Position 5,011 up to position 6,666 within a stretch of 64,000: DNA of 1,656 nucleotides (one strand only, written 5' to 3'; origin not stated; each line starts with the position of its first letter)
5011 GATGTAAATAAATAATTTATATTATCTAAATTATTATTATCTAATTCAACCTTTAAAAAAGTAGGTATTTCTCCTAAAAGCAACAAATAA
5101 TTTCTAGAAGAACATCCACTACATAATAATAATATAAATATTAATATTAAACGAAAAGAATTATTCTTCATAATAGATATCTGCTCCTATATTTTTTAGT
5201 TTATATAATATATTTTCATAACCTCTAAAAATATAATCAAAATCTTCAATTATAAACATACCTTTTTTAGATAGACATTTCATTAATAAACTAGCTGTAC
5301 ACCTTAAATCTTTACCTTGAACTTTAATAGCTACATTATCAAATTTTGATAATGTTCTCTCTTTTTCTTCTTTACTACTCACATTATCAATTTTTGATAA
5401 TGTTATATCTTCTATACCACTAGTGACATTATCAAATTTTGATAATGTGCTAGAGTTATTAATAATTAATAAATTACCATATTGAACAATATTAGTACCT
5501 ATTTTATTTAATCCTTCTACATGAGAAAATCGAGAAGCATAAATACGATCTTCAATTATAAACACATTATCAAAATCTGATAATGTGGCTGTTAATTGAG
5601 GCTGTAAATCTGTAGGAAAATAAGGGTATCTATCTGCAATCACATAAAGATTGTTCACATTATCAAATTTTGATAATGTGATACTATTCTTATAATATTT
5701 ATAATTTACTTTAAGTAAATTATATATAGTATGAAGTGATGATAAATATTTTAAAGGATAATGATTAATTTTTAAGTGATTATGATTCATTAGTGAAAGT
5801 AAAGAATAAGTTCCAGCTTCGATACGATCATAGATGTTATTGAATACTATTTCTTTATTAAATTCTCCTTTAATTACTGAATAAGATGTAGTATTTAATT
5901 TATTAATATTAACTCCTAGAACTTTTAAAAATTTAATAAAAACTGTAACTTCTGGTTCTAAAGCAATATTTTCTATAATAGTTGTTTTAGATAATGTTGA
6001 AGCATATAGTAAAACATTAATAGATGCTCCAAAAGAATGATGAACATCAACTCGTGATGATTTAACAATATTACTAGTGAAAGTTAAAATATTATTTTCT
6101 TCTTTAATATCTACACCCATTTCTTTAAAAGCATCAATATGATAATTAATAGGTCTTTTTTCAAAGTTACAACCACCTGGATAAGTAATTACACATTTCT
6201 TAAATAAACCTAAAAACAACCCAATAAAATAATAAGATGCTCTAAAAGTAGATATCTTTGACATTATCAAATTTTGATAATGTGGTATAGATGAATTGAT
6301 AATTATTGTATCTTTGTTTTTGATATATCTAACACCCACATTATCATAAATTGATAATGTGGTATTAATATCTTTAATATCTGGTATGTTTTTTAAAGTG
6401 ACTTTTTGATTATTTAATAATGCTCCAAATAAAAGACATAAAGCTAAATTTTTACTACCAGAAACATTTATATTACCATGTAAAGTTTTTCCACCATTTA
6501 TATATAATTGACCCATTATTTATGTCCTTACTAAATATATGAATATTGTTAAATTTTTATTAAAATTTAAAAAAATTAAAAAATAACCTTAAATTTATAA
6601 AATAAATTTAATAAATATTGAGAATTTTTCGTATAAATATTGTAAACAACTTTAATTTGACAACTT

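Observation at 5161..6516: Seven in-frame copies of a 23-bp palindromic element inside the essential gene murA (RPE-like behaviour)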

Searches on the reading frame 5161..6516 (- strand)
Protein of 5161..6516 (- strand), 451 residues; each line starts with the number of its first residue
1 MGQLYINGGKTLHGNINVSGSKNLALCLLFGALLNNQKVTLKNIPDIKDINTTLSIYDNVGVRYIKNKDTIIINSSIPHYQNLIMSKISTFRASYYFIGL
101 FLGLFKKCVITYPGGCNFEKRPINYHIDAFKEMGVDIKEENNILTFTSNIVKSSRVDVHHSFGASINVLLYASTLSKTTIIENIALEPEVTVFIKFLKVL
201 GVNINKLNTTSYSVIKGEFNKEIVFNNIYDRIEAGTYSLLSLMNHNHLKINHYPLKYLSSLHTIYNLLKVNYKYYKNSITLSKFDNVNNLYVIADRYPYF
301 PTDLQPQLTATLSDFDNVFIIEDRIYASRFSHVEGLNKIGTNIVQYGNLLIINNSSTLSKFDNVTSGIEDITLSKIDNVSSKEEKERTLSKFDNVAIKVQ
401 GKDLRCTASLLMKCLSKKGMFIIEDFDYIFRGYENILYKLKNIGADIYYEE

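Call 7: search_protein_families(library=pfam, proteins=[window:5161-6516:-], max_evalue=0.01)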
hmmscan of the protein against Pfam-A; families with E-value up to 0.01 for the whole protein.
window:5161-6516:- (451 aa): 1 family
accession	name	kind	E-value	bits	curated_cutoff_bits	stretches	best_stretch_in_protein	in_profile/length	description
PF00275.25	EPSP_synthase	-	4.9e-44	151.1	22.8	1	7-357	2-368/417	EPSP synthase (3-phosphoshikimate 1-carboxyvinyltransferase)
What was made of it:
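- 5161..6516 (-): murA ORF of 451 aa: a divergent but apparently functional UDP-GlcNAc enolpyruvyl transferase. Pfam EPSP_synthase at 4.9e-44 (call 7).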

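Call 8: find_homologous_proteins(query=window:5161-6516:-)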
Query window:5161-6516:- (451 aa): 6576 proteins with E <= 0.001 among 8000 candidates; the best 120 are listed.
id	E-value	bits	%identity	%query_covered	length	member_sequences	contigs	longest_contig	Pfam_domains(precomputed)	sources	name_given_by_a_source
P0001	1.9e-253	859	88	100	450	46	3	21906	PF00275.26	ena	-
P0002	1.7e-249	846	88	100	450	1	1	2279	PF00275.26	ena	-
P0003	5.2e-240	815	86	100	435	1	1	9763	PF00275.26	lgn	-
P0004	2.6e-237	806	85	100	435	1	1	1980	PF00275.26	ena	-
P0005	1.4e-190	652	85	81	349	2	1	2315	PF00275.26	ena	-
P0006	5.4e-162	558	83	71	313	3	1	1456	PF00275.26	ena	-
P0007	6.5e-161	554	90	64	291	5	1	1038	PF00275.26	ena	-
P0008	1.0e-82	297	40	99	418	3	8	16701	PF00275.26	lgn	-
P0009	5.6e-81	291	38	99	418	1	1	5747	PF00275.26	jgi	-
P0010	1.7e-80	289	39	99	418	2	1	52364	PF00275.26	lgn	-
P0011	1.6e-79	286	37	99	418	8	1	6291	PF00275.26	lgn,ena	-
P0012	7.9e-78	280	37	95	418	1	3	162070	PF00275.26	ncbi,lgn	-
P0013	4.0e-77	278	37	96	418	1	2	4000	PF00275.26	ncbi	-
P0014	5.1e-77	278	36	99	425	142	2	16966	PF00275.26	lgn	-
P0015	2.1e-75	272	38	99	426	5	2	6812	PF00275.26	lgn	-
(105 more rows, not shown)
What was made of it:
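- Checked: It is 451 aa against 412-426 aa for most homologues (call 8).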

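Call 10: find_encoding_contigs(protein=window:5161-6516:-, flank=10000, max_places=6)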
Protein window:5161-6516:- (451 aa): 2 contigs read that carry it; 1 place shown.
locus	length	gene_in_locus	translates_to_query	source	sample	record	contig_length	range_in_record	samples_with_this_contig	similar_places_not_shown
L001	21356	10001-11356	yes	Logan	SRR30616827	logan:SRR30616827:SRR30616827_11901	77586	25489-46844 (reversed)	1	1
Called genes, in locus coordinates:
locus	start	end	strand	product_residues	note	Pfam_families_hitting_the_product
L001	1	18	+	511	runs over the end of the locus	-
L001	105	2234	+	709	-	-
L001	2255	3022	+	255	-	-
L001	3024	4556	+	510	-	PF00563:EAL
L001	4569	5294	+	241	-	PF01048:PNP_UDP_1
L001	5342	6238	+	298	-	-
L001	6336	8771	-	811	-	-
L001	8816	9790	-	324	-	-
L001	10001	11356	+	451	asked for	PF00275:EPSP_synthase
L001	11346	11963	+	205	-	-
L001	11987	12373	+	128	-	-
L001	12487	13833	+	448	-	PF13173:AAA_14, PF13635:DUF4143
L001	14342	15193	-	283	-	PF00590:TP_methylase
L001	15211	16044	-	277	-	PF04468:PSP1, PF28472:PSP1_3rd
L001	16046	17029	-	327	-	PF13177:DNA_pol3_delta2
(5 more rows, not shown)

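Call 11: find_encoding_contigs(protein=P0001, flank=10000, max_places=6)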
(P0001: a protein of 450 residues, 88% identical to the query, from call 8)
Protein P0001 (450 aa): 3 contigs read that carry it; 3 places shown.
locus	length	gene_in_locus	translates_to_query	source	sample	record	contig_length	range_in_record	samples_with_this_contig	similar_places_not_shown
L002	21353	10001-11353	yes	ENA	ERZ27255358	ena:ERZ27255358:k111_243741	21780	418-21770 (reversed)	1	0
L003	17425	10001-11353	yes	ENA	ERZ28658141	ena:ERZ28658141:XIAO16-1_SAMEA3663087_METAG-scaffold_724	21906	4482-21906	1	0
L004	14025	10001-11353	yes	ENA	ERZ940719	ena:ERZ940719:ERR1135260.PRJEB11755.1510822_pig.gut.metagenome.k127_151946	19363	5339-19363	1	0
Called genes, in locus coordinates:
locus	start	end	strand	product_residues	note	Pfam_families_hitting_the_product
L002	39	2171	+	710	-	-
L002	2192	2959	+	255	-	-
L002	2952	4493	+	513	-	PF00563:EAL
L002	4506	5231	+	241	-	PF01048:PNP_UDP_1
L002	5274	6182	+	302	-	-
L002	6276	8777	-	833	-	-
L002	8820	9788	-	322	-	-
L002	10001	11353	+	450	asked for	PF00275:EPSP_synthase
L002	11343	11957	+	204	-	-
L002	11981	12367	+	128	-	-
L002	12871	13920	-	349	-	PF02661:Fic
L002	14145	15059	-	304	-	PF02661:Fic (weak)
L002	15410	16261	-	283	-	PF00590:TP_methylase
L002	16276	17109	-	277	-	PF04468:PSP1, PF28472:PSP1_3rd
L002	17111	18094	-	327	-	PF13177:DNA_pol3_delta2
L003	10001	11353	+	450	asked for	PF00275:EPSP_synthase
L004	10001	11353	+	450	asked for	PF00275:EPSP_synthase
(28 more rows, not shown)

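Call 15: find_encoding_contigs(protein=P0003, flank=10000, max_places=3)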
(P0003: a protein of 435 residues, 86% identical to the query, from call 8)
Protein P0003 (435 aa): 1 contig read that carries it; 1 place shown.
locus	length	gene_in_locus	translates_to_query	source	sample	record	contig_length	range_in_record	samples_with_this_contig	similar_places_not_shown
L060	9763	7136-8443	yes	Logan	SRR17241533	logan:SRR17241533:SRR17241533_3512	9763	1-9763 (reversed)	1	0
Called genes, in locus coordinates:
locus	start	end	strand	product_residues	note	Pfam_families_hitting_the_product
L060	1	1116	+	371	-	?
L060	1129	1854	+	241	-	PF01048:PNP_UDP_1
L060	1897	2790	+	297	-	-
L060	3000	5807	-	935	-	-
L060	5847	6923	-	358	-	-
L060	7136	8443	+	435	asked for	PF00275:EPSP_synthase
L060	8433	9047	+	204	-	-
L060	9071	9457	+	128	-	-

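Call 16: find_encoding_contigs(protein=P0002, flank=3000, max_places=3)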
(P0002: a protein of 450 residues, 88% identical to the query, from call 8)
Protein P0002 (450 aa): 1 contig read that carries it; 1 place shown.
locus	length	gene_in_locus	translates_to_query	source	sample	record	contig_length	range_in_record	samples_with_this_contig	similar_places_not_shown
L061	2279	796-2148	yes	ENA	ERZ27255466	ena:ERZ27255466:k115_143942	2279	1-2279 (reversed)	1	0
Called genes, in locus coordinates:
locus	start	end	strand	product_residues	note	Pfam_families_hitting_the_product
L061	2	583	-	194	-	?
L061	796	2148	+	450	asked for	PF00275:EPSP_synthase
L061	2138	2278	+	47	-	?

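Call 17: find_encoding_contigs(protein=P0004, flank=3000, max_places=3)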
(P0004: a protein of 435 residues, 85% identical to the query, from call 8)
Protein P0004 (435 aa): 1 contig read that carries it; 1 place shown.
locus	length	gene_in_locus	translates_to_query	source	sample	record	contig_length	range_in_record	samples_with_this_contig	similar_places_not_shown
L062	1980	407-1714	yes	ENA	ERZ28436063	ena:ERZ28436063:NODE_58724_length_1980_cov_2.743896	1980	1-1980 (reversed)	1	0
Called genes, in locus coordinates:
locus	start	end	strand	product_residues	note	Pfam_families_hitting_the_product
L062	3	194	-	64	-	?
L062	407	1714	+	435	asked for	PF00275:EPSP_synthase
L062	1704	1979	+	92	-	?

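Call 18: find_encoding_contigs(protein=P0008, flank=10000, max_places=3)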
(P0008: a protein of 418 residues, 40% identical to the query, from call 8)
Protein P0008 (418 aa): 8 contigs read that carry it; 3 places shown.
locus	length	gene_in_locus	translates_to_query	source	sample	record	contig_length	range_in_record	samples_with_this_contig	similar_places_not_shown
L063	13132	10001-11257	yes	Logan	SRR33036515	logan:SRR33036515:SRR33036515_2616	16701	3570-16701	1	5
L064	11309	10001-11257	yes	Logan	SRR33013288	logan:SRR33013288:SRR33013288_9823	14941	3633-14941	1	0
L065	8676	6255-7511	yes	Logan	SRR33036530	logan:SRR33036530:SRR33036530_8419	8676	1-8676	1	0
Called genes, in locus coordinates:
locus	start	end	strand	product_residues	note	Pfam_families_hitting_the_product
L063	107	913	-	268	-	-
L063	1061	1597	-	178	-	PF00156:Pribosyltran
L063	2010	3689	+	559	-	PF04616:Glyco_hydro_43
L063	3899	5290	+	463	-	PF03448:MgtE_N, PF00571:CBS (weak), PF01769:MgtE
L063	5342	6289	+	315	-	PF00849:PseudoU_synth_2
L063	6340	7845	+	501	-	PF07556:DUF1538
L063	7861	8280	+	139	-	-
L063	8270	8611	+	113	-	PF00543:P-II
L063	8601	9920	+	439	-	PF09594:GT87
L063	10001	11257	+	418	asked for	PF00275:EPSP_synthase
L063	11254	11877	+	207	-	-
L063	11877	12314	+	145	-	-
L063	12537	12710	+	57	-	PF01637:ATPase_2, PF13191:AAA_16 (weak)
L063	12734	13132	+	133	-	?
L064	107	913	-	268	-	-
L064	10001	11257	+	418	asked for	PF00275:EPSP_synthase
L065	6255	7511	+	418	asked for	PF00275:EPSP_synthase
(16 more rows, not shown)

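Call 34: search_solved_structures(query=window:5161-6516:-, show_alignments=1)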
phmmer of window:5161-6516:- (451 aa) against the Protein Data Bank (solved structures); distinct sequences matched with E-value up to 0.001: 43.
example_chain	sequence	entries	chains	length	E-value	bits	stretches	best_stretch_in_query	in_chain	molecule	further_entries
2yvw_A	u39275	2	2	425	5.6e-56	193.5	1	5-353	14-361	UDP-N-acetylglucosamine 1-carboxyvinyltransferase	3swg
5ujs_A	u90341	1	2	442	2.1e-50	175.1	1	3-356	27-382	UDP-N-acetylglucosamine 1-carboxyvinyltransferase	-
3zh3_A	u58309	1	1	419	3.7e-50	174.3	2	2-345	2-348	UDP-N-ACETYLGLUCOSAMINE 1-CARBOXYVINYLTRANSFERASE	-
3zh4_A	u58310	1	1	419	3.8e-50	174.3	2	2-345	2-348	UDP-N-ACETYLGLUCOSAMINE 1-CARBOXYVINYLTRANSFERASE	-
6wfm_A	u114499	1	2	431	6.7e-46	160.3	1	1-359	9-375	UDP-N-acetylglucosamine 1-carboxyvinyltransferase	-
2rl1_A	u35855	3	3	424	1.1e-45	159.6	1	5-359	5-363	UDP-N-acetylglucosamine 1-carboxyvinyltransferase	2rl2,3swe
5u4h_A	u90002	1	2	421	2.6e-44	155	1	3-353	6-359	UDP-N-acetylglucosamine 1-carboxyvinyltransferase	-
1naw_A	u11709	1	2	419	8.5e-44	153.4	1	4-355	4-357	UDP-N-ACETYLGLUCOSAMINE 1-CARBOXYVINYL-TRANSFERASE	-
1ejc_A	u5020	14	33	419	3e-43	151.6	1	4-355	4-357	UDP-N-ACETYLGLUCOSAMINE ENOLPYRUVYLTRANSFERASE | UDP-N-ACETYLGLUCOSAMINE 1-CARBOXYVINYLTRANSFERASE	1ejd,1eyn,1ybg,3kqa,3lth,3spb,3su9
3r38_A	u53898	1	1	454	6.3e-43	150.5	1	3-357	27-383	UDP-N-acetylglucosamine 1-carboxyvinyltransferase 1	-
4eii_A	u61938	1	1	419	7.8e-43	150.2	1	4-355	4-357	UDP-N-acetylglucosamine 1-carboxyvinyltransferase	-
3swa_A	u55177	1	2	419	2e-42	148.8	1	4-355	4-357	UDP-N-acetylglucosamine 1-carboxyvinyltransferase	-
6q03_A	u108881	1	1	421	2.5e-42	148.5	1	3-355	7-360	UDP-N-acetylglucosamine 1-carboxyvinyltransferase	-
1uae_A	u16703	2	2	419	2.9e-42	148.3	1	4-354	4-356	UDP-N-ACETYLGLUCOSAMINE ENOLPYRUVYL TRANSFERASE | UDP-N-acetylglucosamine 1-carboxyvinyltransferase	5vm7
1q3g_A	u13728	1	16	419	3.9e-42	147.9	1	4-355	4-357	UDP-N-acetylglucosamine 1-carboxyvinyltransferase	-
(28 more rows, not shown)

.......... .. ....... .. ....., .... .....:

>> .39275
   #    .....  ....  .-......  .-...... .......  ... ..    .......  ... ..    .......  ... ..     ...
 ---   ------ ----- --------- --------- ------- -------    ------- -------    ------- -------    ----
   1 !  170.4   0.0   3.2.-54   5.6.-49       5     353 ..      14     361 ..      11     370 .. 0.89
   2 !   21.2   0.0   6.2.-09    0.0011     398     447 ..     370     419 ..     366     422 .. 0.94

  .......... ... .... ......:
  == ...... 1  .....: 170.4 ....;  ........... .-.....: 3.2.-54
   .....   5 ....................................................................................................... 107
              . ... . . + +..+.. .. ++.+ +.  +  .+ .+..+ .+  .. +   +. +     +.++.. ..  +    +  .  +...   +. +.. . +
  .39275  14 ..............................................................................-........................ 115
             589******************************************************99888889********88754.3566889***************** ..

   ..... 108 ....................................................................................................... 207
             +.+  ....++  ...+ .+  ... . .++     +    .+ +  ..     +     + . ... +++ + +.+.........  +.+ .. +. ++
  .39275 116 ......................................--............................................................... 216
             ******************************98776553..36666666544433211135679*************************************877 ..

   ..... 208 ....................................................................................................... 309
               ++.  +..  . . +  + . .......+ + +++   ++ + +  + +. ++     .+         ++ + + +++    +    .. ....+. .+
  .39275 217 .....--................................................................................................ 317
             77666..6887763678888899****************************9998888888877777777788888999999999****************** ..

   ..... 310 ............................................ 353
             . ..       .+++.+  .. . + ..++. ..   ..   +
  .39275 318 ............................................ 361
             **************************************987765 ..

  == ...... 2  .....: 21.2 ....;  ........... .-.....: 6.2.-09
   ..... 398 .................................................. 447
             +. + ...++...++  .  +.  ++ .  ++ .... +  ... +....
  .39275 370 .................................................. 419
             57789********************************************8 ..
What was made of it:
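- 5161..6516 (-): PDB MurA matches reach 5.6e-56 (call 34).
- On MurA (UDP-N-acetylglucosamine 1-carboxyvinyltransferase): PDB MurA chains match down to 5.6e-56 (call 34).
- Checked: The ORF is MurA-like: Pfam EPSP_synthase at 4.9e-44 (call 7) and Aquifex MurA 2yvw at 5.6e-56 (call 34).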

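Call 42: predict_structure(alignment_id=A2)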
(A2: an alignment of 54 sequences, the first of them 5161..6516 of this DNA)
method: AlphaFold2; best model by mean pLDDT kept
length: 451 residues; sequences in the alignment: 54
mean_pLDDT: 87.2   pTM: 0.87
mean pLDDT of the five models: 87.2, 87.1, 87.0, 86.0, 85.8
residues with pLDDT >= 90: 339; 70-90: 58; 50-70: 14; < 50: 40
segments of 3 or more residues with pLDDT < 50: 357-394
pLDDT, mean of each block of 10 residues (from residue 1): 94 95 97 96 96 95 95 86 93 93 96 63 83 94 89 87 96 95 97 98 96 95 97 97 88 95 93 93 83 94 95 92 81 93 92 61 37 29 28 71 95 95 96 95 96 90
secondary structure, 60 per line:
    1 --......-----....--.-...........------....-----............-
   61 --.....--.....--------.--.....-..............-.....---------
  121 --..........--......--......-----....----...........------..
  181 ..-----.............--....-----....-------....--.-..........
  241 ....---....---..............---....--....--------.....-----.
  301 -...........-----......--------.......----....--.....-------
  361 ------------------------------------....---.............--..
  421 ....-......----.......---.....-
elements in order: E3-8 E14-17 H22-32 E39-42 H48-59 E63-67 E70-74 H86-90 H92-105 E107-111 H123-132 E135-140 E143-148 E154-157 H162-172 E179-182 H188-200 E203-206 E212-215 E223-226 H231-244 E248-251 H255-268 E272-275 E278-281 E290-294 H302-312 E318-323 H332-338 E343-346 E349-353 E397-400 H404-416 E419-424 H426-431 H436-442 E446-450

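Call 49: list_cluster_members(proteins=[P0001, P0003, P0005])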
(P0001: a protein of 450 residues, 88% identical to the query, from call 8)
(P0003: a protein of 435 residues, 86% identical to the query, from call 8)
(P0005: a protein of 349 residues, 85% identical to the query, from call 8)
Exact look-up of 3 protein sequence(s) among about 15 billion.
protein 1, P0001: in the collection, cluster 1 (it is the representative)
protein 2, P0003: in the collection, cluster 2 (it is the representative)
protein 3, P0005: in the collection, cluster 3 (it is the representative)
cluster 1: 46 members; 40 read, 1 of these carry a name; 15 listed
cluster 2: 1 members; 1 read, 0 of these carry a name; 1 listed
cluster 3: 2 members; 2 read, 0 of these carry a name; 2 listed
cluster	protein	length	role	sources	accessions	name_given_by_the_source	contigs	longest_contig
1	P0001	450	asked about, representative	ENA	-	-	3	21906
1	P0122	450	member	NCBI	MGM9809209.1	MAG: UDP-N-acetylglucosamine 1-carboxyvinyltransferase [Bacilli bacterium]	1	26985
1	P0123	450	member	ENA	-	-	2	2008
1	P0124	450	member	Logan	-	-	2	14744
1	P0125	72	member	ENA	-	-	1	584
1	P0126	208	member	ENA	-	-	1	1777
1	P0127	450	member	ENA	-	-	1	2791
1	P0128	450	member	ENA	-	-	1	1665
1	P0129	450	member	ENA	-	-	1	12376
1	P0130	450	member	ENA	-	-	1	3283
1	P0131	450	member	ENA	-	-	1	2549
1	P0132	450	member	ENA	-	-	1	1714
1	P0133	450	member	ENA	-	-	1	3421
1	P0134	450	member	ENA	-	-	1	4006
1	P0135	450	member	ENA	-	-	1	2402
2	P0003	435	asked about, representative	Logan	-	-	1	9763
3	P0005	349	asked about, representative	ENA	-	-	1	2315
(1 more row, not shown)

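Call 52: find_encoding_contigs(protein=P0006, flank=3000, max_places=4)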
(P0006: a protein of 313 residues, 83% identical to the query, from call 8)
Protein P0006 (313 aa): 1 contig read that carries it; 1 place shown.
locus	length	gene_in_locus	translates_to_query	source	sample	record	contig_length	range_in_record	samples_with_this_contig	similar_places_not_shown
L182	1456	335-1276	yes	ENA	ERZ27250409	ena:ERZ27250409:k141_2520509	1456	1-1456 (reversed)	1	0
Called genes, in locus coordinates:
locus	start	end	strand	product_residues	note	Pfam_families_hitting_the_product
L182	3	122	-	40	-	?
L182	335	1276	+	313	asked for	PF00275:EPSP_synthase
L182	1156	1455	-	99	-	?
